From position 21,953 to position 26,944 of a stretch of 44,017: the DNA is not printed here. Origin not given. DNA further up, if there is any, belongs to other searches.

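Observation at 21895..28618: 6.6-kb two-gene T9SS-cargo islet between tsf and pyrH, bracketed by perfect 83-bp direct repeats of the tsf 3' end and terminator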

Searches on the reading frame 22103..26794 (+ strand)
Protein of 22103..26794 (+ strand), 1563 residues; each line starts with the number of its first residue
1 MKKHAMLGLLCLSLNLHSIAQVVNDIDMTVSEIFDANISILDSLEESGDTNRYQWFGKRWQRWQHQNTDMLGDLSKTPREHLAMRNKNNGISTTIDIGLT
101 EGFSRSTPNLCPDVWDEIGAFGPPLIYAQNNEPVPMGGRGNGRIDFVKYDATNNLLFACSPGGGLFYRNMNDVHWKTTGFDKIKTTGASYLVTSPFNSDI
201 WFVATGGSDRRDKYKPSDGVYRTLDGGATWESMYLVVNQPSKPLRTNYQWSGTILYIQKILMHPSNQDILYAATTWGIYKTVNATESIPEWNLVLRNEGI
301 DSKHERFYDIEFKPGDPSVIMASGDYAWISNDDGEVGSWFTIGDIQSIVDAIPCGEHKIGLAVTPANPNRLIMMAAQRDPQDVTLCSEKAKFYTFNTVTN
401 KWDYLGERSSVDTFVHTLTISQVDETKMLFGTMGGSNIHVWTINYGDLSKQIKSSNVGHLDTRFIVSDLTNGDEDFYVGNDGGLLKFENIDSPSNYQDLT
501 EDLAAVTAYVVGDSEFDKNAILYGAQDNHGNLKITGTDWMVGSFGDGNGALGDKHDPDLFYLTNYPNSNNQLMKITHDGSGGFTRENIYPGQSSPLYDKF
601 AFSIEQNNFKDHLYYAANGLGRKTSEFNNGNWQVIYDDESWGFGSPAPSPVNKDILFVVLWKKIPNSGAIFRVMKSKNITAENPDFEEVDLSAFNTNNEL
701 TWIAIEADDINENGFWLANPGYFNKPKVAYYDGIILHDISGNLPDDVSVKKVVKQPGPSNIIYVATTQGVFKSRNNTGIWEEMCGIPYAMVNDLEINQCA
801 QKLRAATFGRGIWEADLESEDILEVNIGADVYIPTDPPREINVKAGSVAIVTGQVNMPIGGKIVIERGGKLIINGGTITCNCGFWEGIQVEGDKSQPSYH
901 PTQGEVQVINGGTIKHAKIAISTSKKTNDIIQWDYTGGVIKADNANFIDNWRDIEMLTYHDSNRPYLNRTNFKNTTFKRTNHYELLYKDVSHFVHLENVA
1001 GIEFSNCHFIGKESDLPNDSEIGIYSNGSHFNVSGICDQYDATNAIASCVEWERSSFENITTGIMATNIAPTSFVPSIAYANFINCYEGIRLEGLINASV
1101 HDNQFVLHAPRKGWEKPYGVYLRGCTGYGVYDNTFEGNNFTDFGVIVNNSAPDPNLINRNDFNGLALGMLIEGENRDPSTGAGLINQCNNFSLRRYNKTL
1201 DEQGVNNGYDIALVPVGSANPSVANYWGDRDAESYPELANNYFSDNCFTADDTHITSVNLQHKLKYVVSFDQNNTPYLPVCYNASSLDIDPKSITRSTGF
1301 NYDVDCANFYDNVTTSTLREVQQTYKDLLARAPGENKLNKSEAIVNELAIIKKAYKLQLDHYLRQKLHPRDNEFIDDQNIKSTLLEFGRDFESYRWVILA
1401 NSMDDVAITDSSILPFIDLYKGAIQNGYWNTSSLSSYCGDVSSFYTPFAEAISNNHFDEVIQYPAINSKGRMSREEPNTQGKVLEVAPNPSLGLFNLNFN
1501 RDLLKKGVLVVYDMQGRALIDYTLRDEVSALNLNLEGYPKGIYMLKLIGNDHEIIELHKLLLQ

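Call 7: search_protein_families(library=pfam, proteins=[window:22103-26794:+])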
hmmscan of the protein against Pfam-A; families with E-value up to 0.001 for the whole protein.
window:22103-26794:+ (1563 aa): 1 family
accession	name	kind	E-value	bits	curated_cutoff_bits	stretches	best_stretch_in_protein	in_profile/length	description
PF18962.6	Por_Secre_tail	-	1.9e-07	31.7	27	1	1488-1555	3-70/75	Secretion system C-terminal sorting domain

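Call 20: find_encoding_contigs(protein=window:22103-26794:+, flank=10000, max_places=10)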
Protein window:22103-26794:+ (1563 aa): 2 contigs read that carry it; 1 place shown.
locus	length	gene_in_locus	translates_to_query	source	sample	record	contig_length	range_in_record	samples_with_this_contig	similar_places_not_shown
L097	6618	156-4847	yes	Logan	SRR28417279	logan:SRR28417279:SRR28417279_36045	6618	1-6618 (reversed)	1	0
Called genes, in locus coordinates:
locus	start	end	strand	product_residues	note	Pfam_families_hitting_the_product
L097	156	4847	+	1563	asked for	PF18962:Por_Secre_tail (weak)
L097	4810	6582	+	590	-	PF18911:PKD_4, PF00801:PKD, PF18962:Por_Secre_tail (weak)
